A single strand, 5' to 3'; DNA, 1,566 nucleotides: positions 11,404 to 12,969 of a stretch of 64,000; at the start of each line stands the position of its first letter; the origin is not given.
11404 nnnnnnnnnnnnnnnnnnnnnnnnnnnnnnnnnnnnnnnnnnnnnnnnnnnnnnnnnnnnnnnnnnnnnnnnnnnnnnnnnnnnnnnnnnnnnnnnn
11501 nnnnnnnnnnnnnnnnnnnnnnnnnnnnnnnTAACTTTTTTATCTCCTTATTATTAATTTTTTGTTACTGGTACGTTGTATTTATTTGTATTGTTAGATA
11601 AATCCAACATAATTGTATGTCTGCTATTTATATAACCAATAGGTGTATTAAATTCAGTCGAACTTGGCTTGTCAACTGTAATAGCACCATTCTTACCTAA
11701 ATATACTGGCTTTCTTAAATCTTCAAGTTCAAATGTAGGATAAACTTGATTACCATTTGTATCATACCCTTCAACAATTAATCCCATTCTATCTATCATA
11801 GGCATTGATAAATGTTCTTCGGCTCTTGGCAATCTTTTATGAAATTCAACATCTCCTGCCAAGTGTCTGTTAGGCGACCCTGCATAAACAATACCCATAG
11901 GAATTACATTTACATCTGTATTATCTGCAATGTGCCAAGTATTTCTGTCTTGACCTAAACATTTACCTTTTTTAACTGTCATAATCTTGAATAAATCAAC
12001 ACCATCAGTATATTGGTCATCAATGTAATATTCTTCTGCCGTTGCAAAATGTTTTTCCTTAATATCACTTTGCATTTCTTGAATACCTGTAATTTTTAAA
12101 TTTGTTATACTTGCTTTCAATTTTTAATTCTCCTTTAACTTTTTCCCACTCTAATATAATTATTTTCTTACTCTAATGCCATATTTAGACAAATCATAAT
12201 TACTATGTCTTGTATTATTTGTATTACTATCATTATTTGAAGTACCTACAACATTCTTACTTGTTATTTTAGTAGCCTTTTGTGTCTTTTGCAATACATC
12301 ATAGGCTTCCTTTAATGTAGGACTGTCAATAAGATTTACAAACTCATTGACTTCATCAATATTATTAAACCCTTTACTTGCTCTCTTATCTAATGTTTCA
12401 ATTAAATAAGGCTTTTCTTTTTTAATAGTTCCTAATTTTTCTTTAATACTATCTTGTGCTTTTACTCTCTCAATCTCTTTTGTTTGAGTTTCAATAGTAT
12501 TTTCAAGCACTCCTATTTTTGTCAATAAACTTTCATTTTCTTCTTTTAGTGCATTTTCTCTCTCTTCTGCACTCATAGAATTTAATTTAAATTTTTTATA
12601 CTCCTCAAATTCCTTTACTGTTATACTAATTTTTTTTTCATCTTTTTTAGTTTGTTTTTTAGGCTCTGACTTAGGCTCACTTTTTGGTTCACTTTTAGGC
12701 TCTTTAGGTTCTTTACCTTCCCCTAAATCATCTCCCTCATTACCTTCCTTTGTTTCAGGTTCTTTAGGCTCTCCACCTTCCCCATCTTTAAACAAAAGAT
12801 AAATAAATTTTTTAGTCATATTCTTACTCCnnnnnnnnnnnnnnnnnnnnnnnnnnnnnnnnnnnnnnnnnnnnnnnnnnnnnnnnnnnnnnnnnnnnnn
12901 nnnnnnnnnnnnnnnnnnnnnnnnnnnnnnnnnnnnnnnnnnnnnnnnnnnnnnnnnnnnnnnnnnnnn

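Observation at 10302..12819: Scaffold-like and major-capsid candidates share an N-terminal leader (K)(F/L)YLLFKDG(E/A)G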

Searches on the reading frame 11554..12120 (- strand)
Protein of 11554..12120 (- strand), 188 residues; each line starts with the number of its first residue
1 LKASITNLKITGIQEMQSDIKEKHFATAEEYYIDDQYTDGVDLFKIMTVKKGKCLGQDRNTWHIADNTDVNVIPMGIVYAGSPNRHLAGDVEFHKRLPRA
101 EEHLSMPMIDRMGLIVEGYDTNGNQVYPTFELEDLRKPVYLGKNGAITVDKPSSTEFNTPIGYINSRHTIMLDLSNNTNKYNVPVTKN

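Call 7: search_protein_families(library=pfam, proteins=[window:11554-12120:-], max_evalue=0.01)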
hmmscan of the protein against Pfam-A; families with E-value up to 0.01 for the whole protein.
window:11554-12120:- (188 aa): 0 families

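Call 8: search_protein_families(library=phrogs, proteins=[window:11554-12120:-], max_evalue=0.01)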
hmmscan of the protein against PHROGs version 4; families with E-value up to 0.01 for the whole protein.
window:11554-12120:- (188 aa): 0 families

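Call 43: find_homologous_proteins(query=window:11554-12120:-)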
Query window:11554-12120:- (188 aa): 23 proteins with E <= 0.001 among 176 candidates.
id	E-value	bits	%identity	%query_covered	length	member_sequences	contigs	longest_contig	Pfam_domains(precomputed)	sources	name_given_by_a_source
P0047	5.2e-121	419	98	100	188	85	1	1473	-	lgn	-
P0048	1.6e-119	414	96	100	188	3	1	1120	-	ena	-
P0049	5.5e-115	400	93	100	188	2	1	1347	-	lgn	-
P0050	1.3e-102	359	83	100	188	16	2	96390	-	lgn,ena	-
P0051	4.8e-101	354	83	100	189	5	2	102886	-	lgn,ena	-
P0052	4.1e-99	348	81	100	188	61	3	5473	-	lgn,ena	-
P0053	1.1e-98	347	80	100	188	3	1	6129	-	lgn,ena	-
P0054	6.9e-98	344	80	100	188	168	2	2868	-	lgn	-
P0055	3.6e-96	338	80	100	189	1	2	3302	-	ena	-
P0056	1.2e-89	317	76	100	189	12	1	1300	-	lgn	-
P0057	8.3e-89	314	74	100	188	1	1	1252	-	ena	-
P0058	5.0e-84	299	71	100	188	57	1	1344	-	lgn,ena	-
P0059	1.1e-79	285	67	100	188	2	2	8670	-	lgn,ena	-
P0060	1.1e-79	285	69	100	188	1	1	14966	-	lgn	-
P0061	7.3e-79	282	68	100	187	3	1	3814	-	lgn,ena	-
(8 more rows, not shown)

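Call 51: predict_structure(alignment_id=A4)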
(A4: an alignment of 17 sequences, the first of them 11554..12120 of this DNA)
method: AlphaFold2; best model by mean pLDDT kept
length: 188 residues; sequences in the alignment: 17
mean_pLDDT: 56.7   pTM: 0.58
mean pLDDT of the five models: 56.7, 56.4, 50.4, 48.8, 48.6
residues with pLDDT >= 90: 0; 70-90: 58; 50-70: 51; < 50: 79
segments of 3 or more residues with pLDDT < 50: 20-42, 51-61, 69-71, 79-107, 178-188
pLDDT, mean of each block of 10 residues (from residue 1): 73 63 32 36 54 41 52 53 32 35 41 82 85 83 71 60 85 61 34
secondary structure, 60 per line:
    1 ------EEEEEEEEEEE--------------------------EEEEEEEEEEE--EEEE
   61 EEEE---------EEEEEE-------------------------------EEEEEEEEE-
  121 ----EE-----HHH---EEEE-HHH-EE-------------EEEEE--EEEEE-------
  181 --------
elements in order: E7-17 E44-54 E57-64 E74-79 E111-119 E138-141 E162-166 E169-173

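Call 55: fold_search(model_id=the predicted structure, library=pdb)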
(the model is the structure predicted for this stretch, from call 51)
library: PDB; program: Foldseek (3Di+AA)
matches with E <= 10: 211; with E <= 0.001: 0
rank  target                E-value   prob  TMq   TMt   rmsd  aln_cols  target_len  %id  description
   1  9ay5_A                2.6e-01  0.06  0.14  0.15  19.1       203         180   11  Tail-Baseplate of P1 bacteriophage (released 2025-09-10)
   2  1nci_A                6.2e-01  0.06  0.10  0.17  13.8        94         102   19  STRUCTURAL BASIS OF CELL-CELL ADHESION BY CADHERINS (released 1995-07-10)
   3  2ic2_B                7.0e-01  0.04  0.09  0.14  13.4       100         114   16  Crystal Structure of the First FNIII Domain of Ihog (released 2006-10-24)
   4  4uj8_A                7.0e-01  0.04  0.11  0.09  12.7        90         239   11  Structure of surface layer protein SbsC, domains 6-7 (released 2016-04-27)
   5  1nch_B                7.4e-01  0.06  0.10  0.18  13.9        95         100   20  STRUCTURAL BASIS OF CELL-CELL ADHESION BY CADHERINS (released 1995-07-10)
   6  1jmm                  7.4e-01  0.04  0.09  0.05  15.9       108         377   12  Crystal structure of the V-region of Streptococcus mutans antigen I/II (released 2002-07-17)
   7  2xh3_A                7.8e-01  0.09  0.14  0.14  11.3        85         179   16  extracellular nuclease (released 2011-07-20)
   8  1ncg                  7.8e-01  0.05  0.09  0.17  15.2        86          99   19  STRUCTURAL BASIS OF CELL-CELL ADHESION BY CADHERINS (released 1995-07-10)
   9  4uj7                  9.3e-01  0.03  0.12  0.11  12.3        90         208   10  Structure of the S-layer protein SbsC, domains 5-6 (released 2016-04-27)
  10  6cxy_C                1.0e+00  0.01  0.11  0.10  24.1       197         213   10  Crystal Structure of Human E-cadherin bound by mouse monoclonal antibody Fab mAb-1_19A11 (released 2019-04-10)
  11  5fty_B                1.1e+00  0.03  0.11  0.09  12.9        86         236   15  Structure of surface layer protein SbsC, domains 6-7 (monoclinic form) (released 2017-02-22)
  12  7u6y_B                1.1e+00  0.02  0.14  0.10  16.1       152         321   12  Cryo-EM structure of the pancreatic ATP-sensitive potassium channel in the presence of glibenclamide and ATP with Kir6 (released 2022-08-31)
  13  7tyt_B                1.1e+00  0.02  0.14  0.10  16.1       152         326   12  Cryo-EM structure of the pancreatic ATP-sensitive potassium channel bound to ATP and repaglinide with Kir6.2-CTD in th (released 2022-08-31)
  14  6ubv_B                1.2e+00  0.02  0.09  0.05  16.1       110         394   13  The structure of the Streptococcus gordonii surface protein SspB in complex with TEV peptide provides clues to the adh (released 2020-09-16)
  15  6ubv_A                1.2e+00  0.01  0.09  0.06  15.4       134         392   12  The structure of the Streptococcus gordonii surface protein SspB in complex with TEV peptide provides clues to the adh (released 2020-09-16)
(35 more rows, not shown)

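Call 67: search_solved_structures(query=A4, max_evalue=10)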
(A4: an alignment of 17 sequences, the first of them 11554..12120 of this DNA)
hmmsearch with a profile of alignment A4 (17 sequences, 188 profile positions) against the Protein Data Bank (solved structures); distinct sequences matched with E-value up to 10: 0.

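Call 68: fold_search(model_id=the predicted structure, library=viral)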
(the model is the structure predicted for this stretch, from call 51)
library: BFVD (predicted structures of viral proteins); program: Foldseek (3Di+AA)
matches with E <= 10: 220; with E <= 0.001: 0
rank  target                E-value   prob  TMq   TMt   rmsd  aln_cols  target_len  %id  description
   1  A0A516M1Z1            9.7e-03  0.99  0.35  0.45   6.0       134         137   12  (no name in the UniProt tables at hand)
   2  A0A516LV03            6.3e-02  0.75  0.31  0.13   7.0       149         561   16  (no name in the UniProt tables at hand)
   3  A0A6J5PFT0            9.4e-02  0.28  0.23  0.07  17.9       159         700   11  Uncharacterized protein [uncultured Caudovirales phage]
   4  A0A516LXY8            1.1e-01  0.77  0.34  0.44   6.1       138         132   12  (no name in the UniProt tables at hand)
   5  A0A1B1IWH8            1.3e-01  0.63  0.32  0.23  11.4       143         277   12  (no name in the UniProt tables at hand)
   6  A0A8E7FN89            1.5e-01  0.04  0.09  0.07  28.4       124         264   15  (no name in the UniProt tables at hand)
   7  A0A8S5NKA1            2.3e-01  0.11  0.15  0.06  15.4       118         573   12  Glucan-binding protein C [Siphoviridae sp. ctK0l2]
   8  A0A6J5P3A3            4.3e-01  0.20  0.31  0.06  13.1       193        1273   14  Chlorovirus glycoprotein repeat domain-containing protein [uncultured Caudovirales phage]
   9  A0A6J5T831            5.8e-01  0.23  0.34  0.08  13.0       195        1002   11  Uncharacterized protein [uncultured Caudovirales phage]
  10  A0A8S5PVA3            6.1e-01  0.15  0.30  0.29  13.1       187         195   11  Uncharacterized protein [Siphoviridae sp. ctrAf3]
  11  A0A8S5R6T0            6.1e-01  0.06  0.14  0.16  14.1        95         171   13  Uncharacterized protein [virus sp. ctxZT69]
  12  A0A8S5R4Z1            7.3e-01  0.01  0.10  0.08  25.9       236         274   13  Uncharacterized protein [Siphoviridae sp. ctr4Z12]
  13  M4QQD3                8.7e-01  0.02  0.14  0.06  21.2       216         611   13  (no name in the UniProt tables at hand)
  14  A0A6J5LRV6            9.7e-01  0.21  0.32  0.13   7.0       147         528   12  Uncharacterized protein (Fragment) [uncultured Caudovirales phage]
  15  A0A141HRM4            9.7e-01  0.20  0.31  0.14   9.4       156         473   13  (no name in the UniProt tables at hand)
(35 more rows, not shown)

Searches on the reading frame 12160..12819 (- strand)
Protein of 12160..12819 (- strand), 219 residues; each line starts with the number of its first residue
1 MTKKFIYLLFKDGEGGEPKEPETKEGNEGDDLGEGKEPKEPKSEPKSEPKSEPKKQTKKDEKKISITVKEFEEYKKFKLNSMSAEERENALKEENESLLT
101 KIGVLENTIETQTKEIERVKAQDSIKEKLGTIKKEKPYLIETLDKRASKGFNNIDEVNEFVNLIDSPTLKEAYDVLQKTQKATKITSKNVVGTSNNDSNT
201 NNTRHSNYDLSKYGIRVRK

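Call 7: search_protein_families(library=pfam, proteins=[window:12160-12819:-], max_evalue=0.01)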
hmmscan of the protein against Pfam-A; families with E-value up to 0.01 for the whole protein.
window:12160-12819:- (219 aa): 0 families

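Call 8: search_protein_families(library=phrogs, proteins=[window:12160-12819:-], max_evalue=0.01)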
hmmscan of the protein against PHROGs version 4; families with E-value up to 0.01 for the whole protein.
window:12160-12819:- (219 aa): 0 families

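Call 85: search_solved_structures(query=A6, max_evalue=1)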
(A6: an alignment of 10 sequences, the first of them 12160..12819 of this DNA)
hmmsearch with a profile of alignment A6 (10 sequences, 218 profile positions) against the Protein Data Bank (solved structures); distinct sequences matched with E-value up to 1: 6.
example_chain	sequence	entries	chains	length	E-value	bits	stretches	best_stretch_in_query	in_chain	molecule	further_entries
8i3e_A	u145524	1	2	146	0.0057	19.6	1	75-124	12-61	ELKS/Rab6-interacting/CAST family member 1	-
5apz_A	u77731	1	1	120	0.08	15.9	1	80-122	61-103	GENERAL CONTROL PROTEIN GCN4, NOR1 TCAR0761, GENERAL CONTROL PROTEIN GCN4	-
5yr0_B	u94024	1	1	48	0.23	14.3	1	89-116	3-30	UV radiation resistance associated protein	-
4lin_A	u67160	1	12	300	0.65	12.9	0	37-119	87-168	Tail needle protein gp26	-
2ecp_A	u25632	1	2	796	0.83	12.6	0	132-181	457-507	MALTODEXTRIN PHOSPHORYLASE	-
1ahp_A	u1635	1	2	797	0.83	12.5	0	132-181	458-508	E.COLI MALTODEXTRIN PHOSPHORYLASE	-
